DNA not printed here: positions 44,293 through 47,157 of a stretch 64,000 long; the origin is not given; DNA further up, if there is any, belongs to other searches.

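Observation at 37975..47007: Two independent GT2-catalytic-domain / polytopic-membrane-domain fusion genes (726 aa and 854 aa)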

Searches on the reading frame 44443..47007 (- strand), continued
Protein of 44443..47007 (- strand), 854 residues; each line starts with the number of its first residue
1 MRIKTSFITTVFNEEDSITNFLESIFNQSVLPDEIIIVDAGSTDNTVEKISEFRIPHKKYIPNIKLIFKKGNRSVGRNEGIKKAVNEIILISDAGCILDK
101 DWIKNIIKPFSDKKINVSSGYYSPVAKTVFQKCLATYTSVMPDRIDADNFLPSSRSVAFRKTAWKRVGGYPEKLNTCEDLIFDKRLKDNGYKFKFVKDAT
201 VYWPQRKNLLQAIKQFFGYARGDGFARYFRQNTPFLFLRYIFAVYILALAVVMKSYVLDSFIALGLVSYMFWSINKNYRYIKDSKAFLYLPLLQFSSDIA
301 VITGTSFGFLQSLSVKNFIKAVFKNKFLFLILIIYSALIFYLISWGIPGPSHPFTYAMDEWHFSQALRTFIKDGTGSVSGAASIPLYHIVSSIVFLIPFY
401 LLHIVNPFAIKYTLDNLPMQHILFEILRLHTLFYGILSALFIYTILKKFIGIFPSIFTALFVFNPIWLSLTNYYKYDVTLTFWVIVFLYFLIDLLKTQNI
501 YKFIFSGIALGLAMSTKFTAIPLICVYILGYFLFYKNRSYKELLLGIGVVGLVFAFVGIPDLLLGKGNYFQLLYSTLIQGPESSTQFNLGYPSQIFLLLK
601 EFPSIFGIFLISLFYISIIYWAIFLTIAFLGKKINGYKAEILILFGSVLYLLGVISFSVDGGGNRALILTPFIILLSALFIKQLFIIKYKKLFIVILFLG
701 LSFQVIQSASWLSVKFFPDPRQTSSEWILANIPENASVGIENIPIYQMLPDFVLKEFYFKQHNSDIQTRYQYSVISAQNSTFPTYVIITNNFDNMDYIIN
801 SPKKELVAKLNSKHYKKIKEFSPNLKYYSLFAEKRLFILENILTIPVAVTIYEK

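Call 64: search_protein_families(library=pfam, proteins=[P0275, P0278, P0294, P0299, P0304, P0309, P0314, P0289, P0258, P0362], max_evalue=0.001)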
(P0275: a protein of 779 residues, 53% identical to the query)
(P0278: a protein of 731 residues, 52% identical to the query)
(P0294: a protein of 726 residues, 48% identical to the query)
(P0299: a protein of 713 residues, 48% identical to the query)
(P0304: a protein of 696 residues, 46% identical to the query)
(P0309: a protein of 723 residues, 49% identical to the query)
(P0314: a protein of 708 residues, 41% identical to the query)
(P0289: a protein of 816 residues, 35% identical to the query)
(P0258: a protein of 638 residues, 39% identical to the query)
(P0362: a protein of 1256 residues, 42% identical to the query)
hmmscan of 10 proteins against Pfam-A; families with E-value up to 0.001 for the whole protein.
P0275 (779 aa): 6 families
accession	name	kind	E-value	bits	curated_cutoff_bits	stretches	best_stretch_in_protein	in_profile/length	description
PF00535.33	Glycos_transf_2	-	1e-22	81.3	23.3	1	1-111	4-116/168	Glycosyl transferase family 2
PF13231.12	PMT_2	-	1.8e-10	41.7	26.1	1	363-517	3-160/160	Dolichyl-phosphate-mannose-protein mannosyltransferase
PF13641.12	Glyco_tranf_2_3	-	1.5e-09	38.6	27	1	5-206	11-226/230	Glycosyltransferase like family 2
PF10111.15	Glyco_tranf_2_2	-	8.6e-07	29.1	27.3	1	12-198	14-223/276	Glycosyltransferase like family 2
PF13506.12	Glyco_transf_21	-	2.1e-06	27.7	21.7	1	68-208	25-173/174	Glycosyl transferase family 21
PF13632.12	Glyco_trans_2_3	-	0.00041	20.7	27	1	77-261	2-195/198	Glycosyl transferase family group 2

P0278 (731 aa): 7 families
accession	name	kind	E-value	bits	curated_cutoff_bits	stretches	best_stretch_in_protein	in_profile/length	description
PF01943.22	Polysacc_synt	-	2.3e-34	119.5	28.2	1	325-593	2-273/274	Polysaccharide biosynthesis protein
PF13440.11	Polysacc_synt_3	-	1.2e-25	90.8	23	1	349-644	2-293/293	Polysaccharide biosynthesis protein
PF00535.33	Glycos_transf_2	-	6.8e-20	72.1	23.3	1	9-130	2-121/168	Glycosyl transferase family 2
PF13641.12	Glyco_tranf_2_3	-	2.5e-12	47.8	27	1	7-219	3-223/230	Glycosyltransferase like family 2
PF10111.15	Glyco_tranf_2_2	-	1e-07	32.2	27.3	1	36-222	31-233/276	Glycosyltransferase like family 2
PF13632.12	Glyco_trans_2_3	-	4.2e-06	27.2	27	1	161-274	77-194/198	Glycosyl transferase family group 2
PF13506.12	Glyco_transf_21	-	0.00037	20.4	21.7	1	82-221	25-166/174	Glycosyl transferase family 21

P0294 (726 aa): 6 families
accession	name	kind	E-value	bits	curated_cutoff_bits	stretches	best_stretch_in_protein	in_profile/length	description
PF13440.11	Polysacc_synt_3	-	1.5e-75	254.6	23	1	344-635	1-292/293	Polysaccharide biosynthesis protein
PF01943.22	Polysacc_synt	-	3e-35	122.4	28.2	1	321-586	2-273/274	Polysaccharide biosynthesis protein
PF00535.33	Glycos_transf_2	-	1.9e-20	73.9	23.3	1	4-118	1-113/168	Glycosyl transferase family 2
PF13641.12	Glyco_tranf_2_3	-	2.1e-08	34.9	27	1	3-210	3-220/230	Glycosyltransferase like family 2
PF10111.15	Glyco_tranf_2_2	-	4.6e-06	26.8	27.3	1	5-103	2-101/276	Glycosyltransferase like family 2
PF13506.12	Glyco_transf_21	-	0.00012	22.1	21.7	1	78-202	25-154/174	Glycosyl transferase family 21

P0299 (713 aa): 7 families
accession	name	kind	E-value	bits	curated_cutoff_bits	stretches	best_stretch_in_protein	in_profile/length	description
PF01943.22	Polysacc_synt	-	1.4e-23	84.1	28.2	1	315-580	3-272/274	Polysaccharide biosynthesis protein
PF00535.33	Glycos_transf_2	-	1.2e-22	81.1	23.3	1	4-118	1-113/168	Glycosyl transferase family 2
PF13641.12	Glyco_tranf_2_3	-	9.9e-15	55.6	27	1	3-206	3-216/230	Glycosyltransferase like family 2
PF13440.11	Polysacc_synt_3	-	2e-12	47.4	23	1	337-629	1-292/293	Polysaccharide biosynthesis protein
PF10111.15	Glyco_tranf_2_2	-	4e-10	40.1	27.3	1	7-218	4-232/276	Glycosyltransferase like family 2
PF13632.12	Glyco_trans_2_3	-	4e-08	33.7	27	1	87-265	2-192/198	Glycosyl transferase family group 2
PF13506.12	Glyco_transf_21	-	3.8e-06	26.9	21.7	1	78-218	25-173/174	Glycosyl transferase family 21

P0304 (696 aa): 5 families
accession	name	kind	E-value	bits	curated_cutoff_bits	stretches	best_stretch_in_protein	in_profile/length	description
PF00535.33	Glycos_transf_2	-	9.2e-16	58.7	23.3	1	6-131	2-126/168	Glycosyl transferase family 2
PF01943.22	Polysacc_synt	-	5.3e-14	52.7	28.2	2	312-450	2-118/274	Polysaccharide biosynthesis protein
PF13641.12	Glyco_tranf_2_3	-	2.5e-11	44.5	27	1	6-213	6-223/230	Glycosyltransferase like family 2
PF13506.12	Glyco_transf_21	-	7e-09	35.8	21.7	1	79-208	25-163/174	Glycosyl transferase family 21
PF10111.15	Glyco_tranf_2_2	-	2.9e-06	27.4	27.3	1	25-178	20-193/276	Glycosyltransferase like family 2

P0309 (723 aa): 7 families
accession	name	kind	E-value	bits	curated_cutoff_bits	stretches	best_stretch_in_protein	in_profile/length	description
PF01943.22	Polysacc_synt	-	1.8e-23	83.8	28.2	1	324-589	3-272/274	Polysaccharide biosynthesis protein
PF00535.33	Glycos_transf_2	-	4.6e-22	79.2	23.3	1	3-122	1-118/168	Glycosyl transferase family 2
PF10111.15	Glyco_tranf_2_2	-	1.1e-13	51.7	27.3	1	3-225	1-232/276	Glycosyltransferase like family 2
PF13641.12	Glyco_tranf_2_3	-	4.2e-12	47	27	1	4-228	5-228/230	Glycosyltransferase like family 2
PF13440.11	Polysacc_synt_3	-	1e-10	41.8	23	1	346-636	1-291/293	Polysaccharide biosynthesis protein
PF13506.12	Glyco_transf_21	-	5.1e-09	36.3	21.7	1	77-229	25-174/174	Glycosyl transferase family 21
PF13632.12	Glyco_trans_2_3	-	6e-08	33.2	27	1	85-279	1-194/198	Glycosyl transferase family group 2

P0314 (708 aa): 6 families
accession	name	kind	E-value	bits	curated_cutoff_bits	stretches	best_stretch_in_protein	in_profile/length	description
PF01943.22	Polysacc_synt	-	1.2e-18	67.9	28.2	1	321-583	5-271/274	Polysaccharide biosynthesis protein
PF00535.33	Glycos_transf_2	-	2.4e-15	57.3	23.3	1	4-120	2-117/168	Glycosyl transferase family 2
PF13641.12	Glyco_tranf_2_3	-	3.2e-10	40.8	27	1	4-217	5-223/230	Glycosyltransferase like family 2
PF13632.12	Glyco_trans_2_3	-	2.2e-08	34.6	27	1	156-275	74-197/198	Glycosyl transferase family group 2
PF10111.15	Glyco_tranf_2_2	-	1.2e-07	32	27.3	0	130-204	145-215/276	Glycosyltransferase like family 2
PF13506.12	Glyco_transf_21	-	9.1e-05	22.4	21.7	1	81-212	29-163/174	Glycosyl transferase family 21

P0289 (816 aa): 6 families
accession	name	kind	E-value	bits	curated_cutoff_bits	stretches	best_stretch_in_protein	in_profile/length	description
PF00535.33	Glycos_transf_2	-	2e-17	64.1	23.3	1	6-163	1-137/168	Glycosyl transferase family 2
PF13231.12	PMT_2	-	1.3e-10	42.1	26.1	1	383-511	22-149/160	Dolichyl-phosphate-mannose-protein mannosyltransferase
PF10111.15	Glyco_tranf_2_2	-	1.8e-05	24.8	27.3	1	32-215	28-201/276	Glycosyltransferase like family 2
PF13632.12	Glyco_trans_2_3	-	0.0005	20.4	27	1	90-305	5-192/198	Glycosyl transferase family group 2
PF13641.12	Glyco_tranf_2_3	-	0.00051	20.6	27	1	3-246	1-224/230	Glycosyltransferase like family 2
PF02709.20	Glyco_transf_7C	-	0.00065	19.7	23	0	165-225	6-67/78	N-terminal domain of galactosyltransferase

P0258 (638 aa): 2 families
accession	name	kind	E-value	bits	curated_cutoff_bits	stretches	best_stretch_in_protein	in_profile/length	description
PF13231.12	PMT_2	-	1.2e-07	32.6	26.1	1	209-342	22-154/160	Dolichyl-phosphate-mannose-protein mannosyltransferase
PF02366.24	PMT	-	2.1e-06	28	22.7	1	200-349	74-233/245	Dolichyl-phosphate-mannose-protein mannosyltransferase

P0362 (1256 aa): 22 families
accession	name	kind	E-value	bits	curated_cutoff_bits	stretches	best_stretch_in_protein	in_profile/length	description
PF00535.33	Glycos_transf_2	-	8.9e-26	91.3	23.3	1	577-697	1-122/168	Glycosyl transferase family 2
PF08241.18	Methyltransf_11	-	1.4e-15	58.1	21.2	1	1036-1127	1-95/95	Methyltransferase domain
PF13641.12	Glyco_tranf_2_3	-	2.5e-14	54.3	27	1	576-787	3-226/230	Glycosyltransferase like family 2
PF13649.12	Methyltransf_25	-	1.3e-13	51.9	27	1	1035-1123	1-97/97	Methyltransferase domain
PF13847.12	Methyltransf_31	-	4e-13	49.7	27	1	1031-1131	3-113/145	Methyltransferase domain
PF13439.12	Glyco_transf_4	-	3.8e-12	47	28.5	1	9-138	1-145/170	Glycosyltransferase Family 4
PF13489.12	Methyltransf_23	-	7.9e-12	45.7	27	1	1022-1134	9-123/164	Methyltransferase domain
PF08242.18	Methyltransf_12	-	5.6e-10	40.3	30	1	1036-1125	1-98/98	Methyltransferase domain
PF07021.18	MetW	-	1.1e-09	38.7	21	1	1030-1118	12-101/193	Methionine biosynthesis protein MetW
PF13428.12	TPR_14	-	1.8e-08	34.7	23.5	0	415-454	3-42/44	Tetratricopeptide repeat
PF10111.15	Glyco_tranf_2_2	-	4.5e-08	33.3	27.3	1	577-674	1-102/276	Glycosyltransferase like family 2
PF13632.12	Glyco_trans_2_3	-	3.8e-07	30.5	27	1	723-836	74-190/198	Glycosyl transferase family group 2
PF14559.12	TPR_19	-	1.6e-06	28.8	25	0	499-552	11-64/68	Tetratricopeptide repeat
PF13579.12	Glyco_trans_4_4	-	1.7e-06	28.9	29.7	1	10-125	1-123/158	Glycosyl transferase 4-like domain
PF07719.23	TPR_2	-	3.1e-06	27.3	27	1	414-446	2-34/34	Tetratricopeptide repeat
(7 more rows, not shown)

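Call 71: find_encoding_contigs(protein=P0294, flank=8000, max_places=2)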
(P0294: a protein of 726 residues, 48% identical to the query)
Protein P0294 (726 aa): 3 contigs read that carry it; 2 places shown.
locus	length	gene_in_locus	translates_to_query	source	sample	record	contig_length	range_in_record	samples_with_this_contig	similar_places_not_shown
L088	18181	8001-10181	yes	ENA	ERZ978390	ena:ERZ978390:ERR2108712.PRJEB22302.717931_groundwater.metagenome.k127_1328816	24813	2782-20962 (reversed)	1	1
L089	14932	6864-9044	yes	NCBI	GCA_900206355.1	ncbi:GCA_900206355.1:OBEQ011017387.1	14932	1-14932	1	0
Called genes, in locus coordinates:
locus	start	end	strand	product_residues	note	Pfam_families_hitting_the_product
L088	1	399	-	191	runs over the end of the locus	PF10502:Peptidase_S26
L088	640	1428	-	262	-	PF08543:Phos_pyr_kin, PF00294:PfkB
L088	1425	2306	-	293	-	PF00586:AIRS, PF02769:AIRS_C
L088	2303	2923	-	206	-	PF02581:TMP-TENI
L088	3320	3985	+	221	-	PF00486:Trans_reg_C (weak)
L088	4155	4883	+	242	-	PF00528:BPD_transp_1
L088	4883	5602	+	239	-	PF00005:ABC_tran, PF13401:AAA_22 (weak), PF13304:AAA_21 (faint)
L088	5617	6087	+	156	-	PF00293:NUDIX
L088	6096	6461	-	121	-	-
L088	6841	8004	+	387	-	PF13439:Glyco_transf_4, PF13579:Glyco_trans_4_4 (faint)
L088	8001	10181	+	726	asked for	PF00535:Glycos_transf_2, PF10111:Glyco_tranf_2_2 (faint), PF13641:Glyco_tranf_2_3, PF01943:Polysacc_synt, PF13440:Polysacc_synt_3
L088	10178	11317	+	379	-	PF13439:Glyco_transf_4 (weak), PF13524:Glyco_trans_1_2, PF00534:Glycos_transf_1, PF13692:Glyco_trans_1_4, PF20706:GT4-conflict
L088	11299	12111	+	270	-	PF00535:Glycos_transf_2, PF10111:Glyco_tranf_2_2, PF13641:Glyco_tranf_2_3 (weak)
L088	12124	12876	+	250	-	PF00535:Glycos_transf_2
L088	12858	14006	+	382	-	PF09594:GT87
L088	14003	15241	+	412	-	PF04932:Wzy_C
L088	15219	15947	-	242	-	PF17936:Big_6 (faint), PF09136:Glucodextran_B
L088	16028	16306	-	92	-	PF01541:GIY-YIG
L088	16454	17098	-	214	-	PF00156:Pribosyltran (weak)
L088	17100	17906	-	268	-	PF00215:OMPdecase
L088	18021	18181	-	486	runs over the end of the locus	PF01979:Amidohydro_1, PF07969:Amidohydro_3 (weak), PF12890:DHOase, PF01979:Amidohydro_1, PF07969:Amidohydro_3 (weak)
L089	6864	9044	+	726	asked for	PF00535:Glycos_transf_2, PF10111:Glyco_tranf_2_2 (faint), PF13641:Glyco_tranf_2_3, PF01943:Polysacc_synt, PF13440:Polysacc_synt_3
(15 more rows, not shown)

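Call 72: find_encoding_contigs(protein=P0278, flank=8000, max_places=2)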
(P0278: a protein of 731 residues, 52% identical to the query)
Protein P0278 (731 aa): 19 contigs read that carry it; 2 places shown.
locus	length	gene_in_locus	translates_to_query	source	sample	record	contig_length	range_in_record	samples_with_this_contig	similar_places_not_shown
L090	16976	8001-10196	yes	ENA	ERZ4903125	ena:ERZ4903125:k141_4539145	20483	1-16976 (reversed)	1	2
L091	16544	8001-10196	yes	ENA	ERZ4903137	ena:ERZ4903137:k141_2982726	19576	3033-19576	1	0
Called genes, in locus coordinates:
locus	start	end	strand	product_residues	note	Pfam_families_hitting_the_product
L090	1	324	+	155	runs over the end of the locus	-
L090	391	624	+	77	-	-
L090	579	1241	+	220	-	PF08843:AbiEii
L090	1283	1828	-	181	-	PF06821:Ser_hydrolase, PF00561:Abhydrolase_1 (faint)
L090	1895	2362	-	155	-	PF00583:Acetyltransf_1, PF13673:Acetyltransf_10, PF13508:Acetyltransf_7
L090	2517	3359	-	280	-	PF02498:Bro-N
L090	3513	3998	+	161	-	PF12732:YtxH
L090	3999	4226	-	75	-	-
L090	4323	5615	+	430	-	PF00486:Trans_reg_C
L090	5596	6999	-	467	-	PF13231:PMT_2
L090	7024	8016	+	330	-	PF13439:Glyco_transf_4, PF13579:Glyco_trans_4_4 (weak), PF00534:Glycos_transf_1 (weak), PF13692:Glyco_trans_1_4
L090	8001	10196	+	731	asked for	PF00535:Glycos_transf_2, PF10111:Glyco_tranf_2_2 (weak), PF13641:Glyco_tranf_2_3, PF01943:Polysacc_synt, PF13440:Polysacc_synt_3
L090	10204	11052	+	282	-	PF00535:Glycos_transf_2, PF13641:Glyco_tranf_2_3, PF13712:Glyco_tranf_2_5 (weak), PF13632:Glyco_trans_2_3 (faint)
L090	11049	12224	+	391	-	PF04932:Wzy_C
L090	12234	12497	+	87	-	-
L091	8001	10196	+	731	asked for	PF00535:Glycos_transf_2, PF10111:Glyco_tranf_2_2 (weak), PF13641:Glyco_tranf_2_3, PF01943:Polysacc_synt, PF13440:Polysacc_synt_3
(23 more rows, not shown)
